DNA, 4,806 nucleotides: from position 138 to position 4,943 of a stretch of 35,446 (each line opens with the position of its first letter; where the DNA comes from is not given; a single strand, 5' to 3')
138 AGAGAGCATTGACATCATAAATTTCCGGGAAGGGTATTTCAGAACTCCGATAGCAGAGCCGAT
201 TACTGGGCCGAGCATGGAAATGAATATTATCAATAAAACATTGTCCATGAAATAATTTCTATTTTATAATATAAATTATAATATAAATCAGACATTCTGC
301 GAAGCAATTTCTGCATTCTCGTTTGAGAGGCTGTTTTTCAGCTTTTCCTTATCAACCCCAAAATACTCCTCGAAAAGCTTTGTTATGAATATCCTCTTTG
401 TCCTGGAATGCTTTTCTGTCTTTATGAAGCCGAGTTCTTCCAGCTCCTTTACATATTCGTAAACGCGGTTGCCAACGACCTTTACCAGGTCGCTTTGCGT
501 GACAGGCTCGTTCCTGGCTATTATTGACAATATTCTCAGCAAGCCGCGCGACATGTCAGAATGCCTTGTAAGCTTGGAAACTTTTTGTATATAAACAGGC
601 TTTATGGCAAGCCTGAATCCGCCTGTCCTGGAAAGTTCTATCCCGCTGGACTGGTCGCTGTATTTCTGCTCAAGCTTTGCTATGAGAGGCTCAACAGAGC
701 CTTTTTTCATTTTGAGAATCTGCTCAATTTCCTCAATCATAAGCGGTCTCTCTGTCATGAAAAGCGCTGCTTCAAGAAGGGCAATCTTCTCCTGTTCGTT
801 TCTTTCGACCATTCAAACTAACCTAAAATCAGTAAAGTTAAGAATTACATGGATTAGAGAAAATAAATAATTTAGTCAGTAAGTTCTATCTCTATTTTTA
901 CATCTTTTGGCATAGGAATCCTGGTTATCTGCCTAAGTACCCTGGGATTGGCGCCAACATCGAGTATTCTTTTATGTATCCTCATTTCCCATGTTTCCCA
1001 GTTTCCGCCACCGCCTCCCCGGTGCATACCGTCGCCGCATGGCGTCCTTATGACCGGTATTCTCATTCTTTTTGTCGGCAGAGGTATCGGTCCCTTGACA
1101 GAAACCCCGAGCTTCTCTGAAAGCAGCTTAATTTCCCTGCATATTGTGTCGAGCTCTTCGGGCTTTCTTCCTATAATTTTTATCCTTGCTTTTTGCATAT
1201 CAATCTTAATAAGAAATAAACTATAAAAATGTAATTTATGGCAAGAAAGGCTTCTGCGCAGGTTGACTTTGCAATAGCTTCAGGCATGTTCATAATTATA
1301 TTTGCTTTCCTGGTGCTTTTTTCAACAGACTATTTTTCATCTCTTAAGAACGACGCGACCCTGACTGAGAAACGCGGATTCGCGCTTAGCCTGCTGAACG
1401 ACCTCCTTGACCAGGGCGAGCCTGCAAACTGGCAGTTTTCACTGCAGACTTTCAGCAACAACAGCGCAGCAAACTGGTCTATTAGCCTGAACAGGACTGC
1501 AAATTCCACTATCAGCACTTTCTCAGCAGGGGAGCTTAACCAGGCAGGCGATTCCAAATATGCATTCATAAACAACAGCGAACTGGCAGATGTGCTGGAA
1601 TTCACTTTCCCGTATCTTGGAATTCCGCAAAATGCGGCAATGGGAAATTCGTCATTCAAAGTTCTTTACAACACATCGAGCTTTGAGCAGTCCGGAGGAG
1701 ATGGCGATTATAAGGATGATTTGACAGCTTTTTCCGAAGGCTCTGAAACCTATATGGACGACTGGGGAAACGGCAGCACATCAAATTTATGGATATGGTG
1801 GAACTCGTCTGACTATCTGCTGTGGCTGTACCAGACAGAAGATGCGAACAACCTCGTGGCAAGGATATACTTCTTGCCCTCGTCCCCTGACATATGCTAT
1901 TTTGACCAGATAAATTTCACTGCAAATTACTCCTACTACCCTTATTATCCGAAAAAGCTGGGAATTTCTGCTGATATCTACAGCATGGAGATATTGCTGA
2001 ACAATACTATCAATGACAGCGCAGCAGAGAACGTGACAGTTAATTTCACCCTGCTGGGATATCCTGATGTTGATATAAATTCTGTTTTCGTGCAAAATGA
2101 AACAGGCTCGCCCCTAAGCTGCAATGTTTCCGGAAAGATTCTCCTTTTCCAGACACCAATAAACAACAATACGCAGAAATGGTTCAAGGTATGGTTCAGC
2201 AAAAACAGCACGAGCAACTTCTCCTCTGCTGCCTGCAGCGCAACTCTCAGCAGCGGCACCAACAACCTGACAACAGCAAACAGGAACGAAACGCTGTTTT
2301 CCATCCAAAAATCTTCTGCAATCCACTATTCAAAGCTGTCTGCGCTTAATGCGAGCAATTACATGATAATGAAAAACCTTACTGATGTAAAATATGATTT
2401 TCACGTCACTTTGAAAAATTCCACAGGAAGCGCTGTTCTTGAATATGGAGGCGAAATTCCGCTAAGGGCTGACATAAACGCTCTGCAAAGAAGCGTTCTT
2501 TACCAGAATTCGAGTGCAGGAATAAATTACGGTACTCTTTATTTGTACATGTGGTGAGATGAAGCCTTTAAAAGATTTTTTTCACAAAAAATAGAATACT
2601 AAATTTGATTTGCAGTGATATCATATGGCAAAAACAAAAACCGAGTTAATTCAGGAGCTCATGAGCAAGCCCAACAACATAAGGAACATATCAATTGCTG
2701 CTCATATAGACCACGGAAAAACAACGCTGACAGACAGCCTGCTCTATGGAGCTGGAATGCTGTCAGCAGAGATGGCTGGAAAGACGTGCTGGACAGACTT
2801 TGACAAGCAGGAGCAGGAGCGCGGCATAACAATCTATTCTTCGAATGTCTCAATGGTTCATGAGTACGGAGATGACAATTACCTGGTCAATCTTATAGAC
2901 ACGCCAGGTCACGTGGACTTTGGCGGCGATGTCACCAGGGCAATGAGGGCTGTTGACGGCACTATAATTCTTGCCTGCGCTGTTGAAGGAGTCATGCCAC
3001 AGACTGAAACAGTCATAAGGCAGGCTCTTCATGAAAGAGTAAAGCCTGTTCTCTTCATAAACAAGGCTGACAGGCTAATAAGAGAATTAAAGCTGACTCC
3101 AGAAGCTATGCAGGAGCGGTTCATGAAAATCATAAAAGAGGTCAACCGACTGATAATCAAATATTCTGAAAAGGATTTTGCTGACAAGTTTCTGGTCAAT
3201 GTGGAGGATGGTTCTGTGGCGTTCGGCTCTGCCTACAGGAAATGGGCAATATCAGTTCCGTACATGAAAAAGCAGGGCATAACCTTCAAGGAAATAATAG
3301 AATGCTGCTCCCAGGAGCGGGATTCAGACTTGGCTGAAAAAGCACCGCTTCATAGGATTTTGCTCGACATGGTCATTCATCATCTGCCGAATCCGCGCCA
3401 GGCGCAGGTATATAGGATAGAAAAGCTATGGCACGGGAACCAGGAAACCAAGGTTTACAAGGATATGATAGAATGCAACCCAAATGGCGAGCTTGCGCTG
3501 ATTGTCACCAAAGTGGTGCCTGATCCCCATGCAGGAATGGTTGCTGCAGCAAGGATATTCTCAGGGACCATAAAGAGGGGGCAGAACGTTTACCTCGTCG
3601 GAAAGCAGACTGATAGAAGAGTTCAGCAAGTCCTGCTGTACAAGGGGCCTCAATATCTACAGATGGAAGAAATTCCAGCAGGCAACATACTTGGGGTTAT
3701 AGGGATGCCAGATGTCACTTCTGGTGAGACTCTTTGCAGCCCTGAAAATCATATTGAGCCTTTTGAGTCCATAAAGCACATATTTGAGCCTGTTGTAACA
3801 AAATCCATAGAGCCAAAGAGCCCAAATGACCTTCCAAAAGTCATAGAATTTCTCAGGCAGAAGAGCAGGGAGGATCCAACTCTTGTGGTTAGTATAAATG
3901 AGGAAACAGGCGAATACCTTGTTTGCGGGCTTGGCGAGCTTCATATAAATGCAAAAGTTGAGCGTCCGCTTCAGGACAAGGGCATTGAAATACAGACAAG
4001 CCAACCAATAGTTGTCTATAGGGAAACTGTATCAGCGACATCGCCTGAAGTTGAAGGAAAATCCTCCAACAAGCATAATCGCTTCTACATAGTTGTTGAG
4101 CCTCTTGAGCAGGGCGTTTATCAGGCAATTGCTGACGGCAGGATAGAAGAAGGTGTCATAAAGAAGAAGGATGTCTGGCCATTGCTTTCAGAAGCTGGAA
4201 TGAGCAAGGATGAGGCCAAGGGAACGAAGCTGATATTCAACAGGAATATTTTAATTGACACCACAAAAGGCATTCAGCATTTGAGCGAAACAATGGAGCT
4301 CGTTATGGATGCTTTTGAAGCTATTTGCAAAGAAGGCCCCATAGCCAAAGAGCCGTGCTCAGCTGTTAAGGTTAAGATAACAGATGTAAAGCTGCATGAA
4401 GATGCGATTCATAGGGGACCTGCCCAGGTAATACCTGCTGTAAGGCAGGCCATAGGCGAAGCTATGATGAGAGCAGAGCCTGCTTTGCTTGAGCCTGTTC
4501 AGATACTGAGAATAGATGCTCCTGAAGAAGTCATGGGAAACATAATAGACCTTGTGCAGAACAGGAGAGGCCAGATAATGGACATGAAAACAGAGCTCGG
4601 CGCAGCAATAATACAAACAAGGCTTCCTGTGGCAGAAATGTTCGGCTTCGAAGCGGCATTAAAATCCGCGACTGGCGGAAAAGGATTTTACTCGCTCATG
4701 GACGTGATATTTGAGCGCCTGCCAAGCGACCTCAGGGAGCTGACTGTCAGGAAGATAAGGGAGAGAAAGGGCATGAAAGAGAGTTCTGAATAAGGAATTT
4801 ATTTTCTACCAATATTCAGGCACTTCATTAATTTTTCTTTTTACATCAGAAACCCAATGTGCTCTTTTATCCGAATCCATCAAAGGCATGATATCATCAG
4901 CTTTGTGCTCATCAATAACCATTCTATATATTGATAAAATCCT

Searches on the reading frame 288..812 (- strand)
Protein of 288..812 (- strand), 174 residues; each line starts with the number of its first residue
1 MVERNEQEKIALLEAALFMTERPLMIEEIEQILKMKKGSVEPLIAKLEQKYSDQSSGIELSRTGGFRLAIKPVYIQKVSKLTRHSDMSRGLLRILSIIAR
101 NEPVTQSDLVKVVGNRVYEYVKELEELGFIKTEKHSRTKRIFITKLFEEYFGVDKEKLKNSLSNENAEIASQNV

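Call 60: search_protein_families(library=pfam, proteins=[window:288-812:-])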
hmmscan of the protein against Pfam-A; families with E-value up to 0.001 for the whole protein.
window:288-812:- (174 aa): 8 families
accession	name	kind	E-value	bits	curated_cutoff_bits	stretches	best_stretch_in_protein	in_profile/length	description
PF04079.22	SMC_ScpB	-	3.7e-29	101.8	27.4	1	12-157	2-156/160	Segregation and condensation complex subunit ScpB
PF12802.13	MarR_2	-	1e-06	29.2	27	0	92-112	8-29/61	MarR family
PF01047.28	MarR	-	2.7e-05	24.4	24.6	0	89-141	3-58/59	MarR family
PF13412.12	HTH_24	-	0.00014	21.8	21.9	0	92-131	6-48/48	Winged helix-turn-helix DNA-binding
PF22665.2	DUF6293_C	-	0.00027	21.8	27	0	119-145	66-92/101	DUF6293 C-terminal winged helix domain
PF22194.2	F-93_WHD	-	0.00031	21.2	28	0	94-144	2-59/62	F-93, winged-helix domain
PF01978.25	TrmB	-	0.00051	20.3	25.6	0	101-138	20-60/68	Sugar-specific transcriptional regulator TrmB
PF25212.1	HVO_A0114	-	0.0008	19.6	27.6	0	87-143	20-79/84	HVO_A0114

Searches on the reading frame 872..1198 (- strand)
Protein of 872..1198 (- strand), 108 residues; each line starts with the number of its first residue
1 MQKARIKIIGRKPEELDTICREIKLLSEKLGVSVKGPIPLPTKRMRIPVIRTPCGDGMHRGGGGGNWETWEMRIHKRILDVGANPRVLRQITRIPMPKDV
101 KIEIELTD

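Call 60: search_protein_families(library=pfam, proteins=[window:872-1198:-])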
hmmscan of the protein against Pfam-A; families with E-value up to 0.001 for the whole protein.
window:872-1198:- (108 aa): 1 family
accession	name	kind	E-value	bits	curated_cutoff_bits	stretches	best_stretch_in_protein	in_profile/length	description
PF00338.27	Ribosomal_S10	-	1.8e-22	79.9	21.2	1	5-105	1-98/98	Ribosomal protein S10p/S20e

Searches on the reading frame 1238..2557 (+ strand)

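Call 60: search_protein_families(library=pfam, proteins=[window:1238-2557:+])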
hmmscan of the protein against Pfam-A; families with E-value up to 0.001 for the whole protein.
window:1238-2557:+ (439 aa): 1 family
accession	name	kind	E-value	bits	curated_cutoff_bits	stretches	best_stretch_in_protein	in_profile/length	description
PF23958.1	DUF7287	-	7.8e-05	23.7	27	0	8-79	7-81/157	Family of unknown function (DUF7287)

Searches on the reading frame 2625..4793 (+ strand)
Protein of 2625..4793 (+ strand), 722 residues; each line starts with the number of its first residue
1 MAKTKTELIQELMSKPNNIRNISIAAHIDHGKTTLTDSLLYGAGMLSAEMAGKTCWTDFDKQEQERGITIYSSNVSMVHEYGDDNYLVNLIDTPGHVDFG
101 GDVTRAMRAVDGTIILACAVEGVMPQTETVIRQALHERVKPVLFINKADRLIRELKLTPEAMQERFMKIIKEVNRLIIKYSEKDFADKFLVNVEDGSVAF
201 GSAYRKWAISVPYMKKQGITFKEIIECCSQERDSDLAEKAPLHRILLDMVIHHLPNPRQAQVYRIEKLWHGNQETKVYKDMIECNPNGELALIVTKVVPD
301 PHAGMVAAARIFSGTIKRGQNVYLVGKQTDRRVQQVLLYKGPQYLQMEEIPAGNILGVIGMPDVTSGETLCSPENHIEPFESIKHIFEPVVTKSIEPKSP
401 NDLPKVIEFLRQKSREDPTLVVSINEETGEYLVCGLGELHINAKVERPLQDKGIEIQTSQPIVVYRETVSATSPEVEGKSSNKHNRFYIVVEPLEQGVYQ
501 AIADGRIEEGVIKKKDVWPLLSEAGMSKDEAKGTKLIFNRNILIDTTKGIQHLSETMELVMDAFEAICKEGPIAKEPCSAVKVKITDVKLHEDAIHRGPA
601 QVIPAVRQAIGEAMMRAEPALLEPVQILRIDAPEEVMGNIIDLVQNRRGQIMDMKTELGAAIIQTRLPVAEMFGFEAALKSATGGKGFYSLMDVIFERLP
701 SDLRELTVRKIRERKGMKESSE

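Call 9: search_protein_families(library=pfam, proteins=[window:2625-4793:+])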
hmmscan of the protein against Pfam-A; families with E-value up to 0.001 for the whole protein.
window:2625-4793:+ (722 aa): 6 families
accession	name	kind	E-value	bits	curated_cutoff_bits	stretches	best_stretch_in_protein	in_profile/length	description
PF00009.33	GTP_EFTU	-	8.4e-55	185.7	26.5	1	18-255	2-187/188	Elongation factor Tu GTP binding domain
PF03764.24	EFG_IV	-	1.8e-22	79.8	24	1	523-617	23-120/121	Elongation factor G, domain IV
PF00679.30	EFG_C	-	4.8e-20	71.8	27.9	1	621-703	2-85/89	Elongation factor G C-terminus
PF14492.12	EFG_III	-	1.9e-18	66.7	27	1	388-459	3-74/75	Elongation Factor G, domain III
PF03144.31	GTP_EFTU_D2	-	2.3e-15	57.2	30.3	1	304-371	1-73/73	Elongation factor Tu domain 2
PF22042.2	EF-G_D2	-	1.6e-10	41.4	27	1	293-372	5-83/84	Elongation factor G domain 2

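Call 74: find_homologous_proteins(query=window:2625-4793:+, max_evalue=1e-100)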
Query window:2625-4793:+ (722 aa): 7999 proteins with E <= 1e-100 among 8000 candidates; the best 120 are listed.
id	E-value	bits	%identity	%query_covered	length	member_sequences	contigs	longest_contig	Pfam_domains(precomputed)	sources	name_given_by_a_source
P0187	0.0e+0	1479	90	100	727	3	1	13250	PF00679.31,PF14492.13,PF00009.34,PF03764.25,PF03144.32,PF22042.3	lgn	-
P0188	0.0e+0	1408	85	100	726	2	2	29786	PF00679.31,PF14492.13,PF00009.34,PF03764.25,PF03144.32,PF22042.3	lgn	-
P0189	0.0e+0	1391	83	99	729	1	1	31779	PF00679.31,PF14492.13,PF00009.34,PF03764.25,PF03144.32,PF22042.3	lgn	-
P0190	0.0e+0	1281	76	100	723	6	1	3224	PF00679.31,PF14492.13,PF00009.34,PF03764.25,PF03144.32,PF22042.3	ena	-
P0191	0.0e+0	1244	75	99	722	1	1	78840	PF00679.31,PF14492.13,PF00009.34,PF03764.25,PF03144.32,PF22042.3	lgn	-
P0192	0.0e+0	1232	74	100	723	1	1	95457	PF00679.31,PF14492.13,PF00009.34,PF03764.25,PF03144.32,PF22042.3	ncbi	-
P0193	0.0e+0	1228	74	99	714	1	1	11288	PF00679.31,PF14492.13,PF00009.34,PF03764.25,PF03144.32,PF22042.3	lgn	-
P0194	0.0e+0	1220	73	99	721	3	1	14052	PF00679.31,PF14492.13,PF00009.34,PF03764.25,PF03144.32,PF22042.3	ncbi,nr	ncbi:MAG: elongation factor EF-2 [Candidatus Aenigmarchaeota archaeon]|nr:elongation factor EF-2 [Ca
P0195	0.0e+0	1218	74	99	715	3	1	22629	PF00679.31,PF14492.13,PF00009.34,PF03764.25,PF03144.32,PF22042.3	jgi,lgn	jgi:elongation factor 2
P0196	0.0e+0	1213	73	98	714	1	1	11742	PF00679.31,PF14492.13,PF00009.34,PF03764.25,PF03144.32,PF22042.3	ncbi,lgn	ncbi:MAG: elongation factor EF-2 [Candidatus Aenigmatarchaeota archaeon]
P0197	0.0e+0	1212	73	98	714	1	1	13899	PF00679.31,PF14492.13,PF00009.34,PF03764.25,PF03144.32,PF22042.3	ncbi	ncbi:MAG: elongation factor EF-2 [Candidatus Aenigmatarchaeota archaeon]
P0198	0.0e+0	1211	73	98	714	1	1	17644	PF00679.31,PF14492.13,PF00009.34,PF03764.25,PF03144.32,PF22042.3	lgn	-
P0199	0.0e+0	1208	72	99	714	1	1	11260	PF00679.31,PF14492.13,PF00009.34,PF03764.25,PF03144.32,PF22042.3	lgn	-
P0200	0.0e+0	1207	72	99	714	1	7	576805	PF00679.31,PF14492.13,PF00009.34,PF03764.25,PF03144.32,PF22042.3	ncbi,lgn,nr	ncbi:MAG: elongation factor EF-2 [Candidatus Aenigmatarchaeota archaeon]|nr:elongation factor EF-2 [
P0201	0.0e+0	1207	73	99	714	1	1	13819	PF00679.31,PF14492.13,PF00009.34,PF03764.25,PF03144.32,PF22042.3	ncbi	ncbi:MAG: elongation factor EF-2 [Candidatus Aenigmatarchaeota archaeon]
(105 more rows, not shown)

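Call 75: find_encoding_contigs(protein=P0188, flank=10000, max_places=2)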
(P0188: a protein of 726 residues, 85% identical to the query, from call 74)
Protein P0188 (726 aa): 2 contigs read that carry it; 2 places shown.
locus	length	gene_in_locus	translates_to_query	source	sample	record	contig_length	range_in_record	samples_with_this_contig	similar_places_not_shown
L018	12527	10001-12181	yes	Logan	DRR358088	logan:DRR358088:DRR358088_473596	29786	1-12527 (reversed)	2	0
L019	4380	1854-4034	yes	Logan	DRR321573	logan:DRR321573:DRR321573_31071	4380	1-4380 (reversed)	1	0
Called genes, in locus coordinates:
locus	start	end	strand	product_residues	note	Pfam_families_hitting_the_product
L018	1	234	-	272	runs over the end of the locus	PF01008:IF-2B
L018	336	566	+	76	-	-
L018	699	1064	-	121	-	PF04472:SepF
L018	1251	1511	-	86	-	PF03685:UPF0147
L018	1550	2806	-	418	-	PF02926:THUMP (weak), PF22023:Pus10_THUMP_arc, PF21238:Pus10_C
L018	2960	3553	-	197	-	PF01871:AMMECR1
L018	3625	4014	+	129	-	-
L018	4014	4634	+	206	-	-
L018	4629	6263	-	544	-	PF03483:B3_4, PF03484:B5, PF17759:tRNA_synthFbeta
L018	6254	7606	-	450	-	PF00152:tRNA-synt_2 (faint), PF01409:tRNA-synt_2d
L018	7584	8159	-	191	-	PF04079:SMC_ScpB, PF01978:TrmB (faint)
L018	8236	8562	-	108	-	PF00338:Ribosomal_S10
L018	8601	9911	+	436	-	PF23958:DUF7287 (faint)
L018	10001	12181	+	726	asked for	PF00009:GTP_EFTU, PF22042:EF-G_D2, PF03144:GTP_EFTU_D2, PF14492:EFG_III, PF03764:EFG_IV, PF00679:EFG_C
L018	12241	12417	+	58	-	-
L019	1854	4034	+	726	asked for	PF00009:GTP_EFTU, PF22042:EF-G_D2, PF03144:GTP_EFTU_D2, PF14492:EFG_III, PF03764:EFG_IV, PF00679:EFG_C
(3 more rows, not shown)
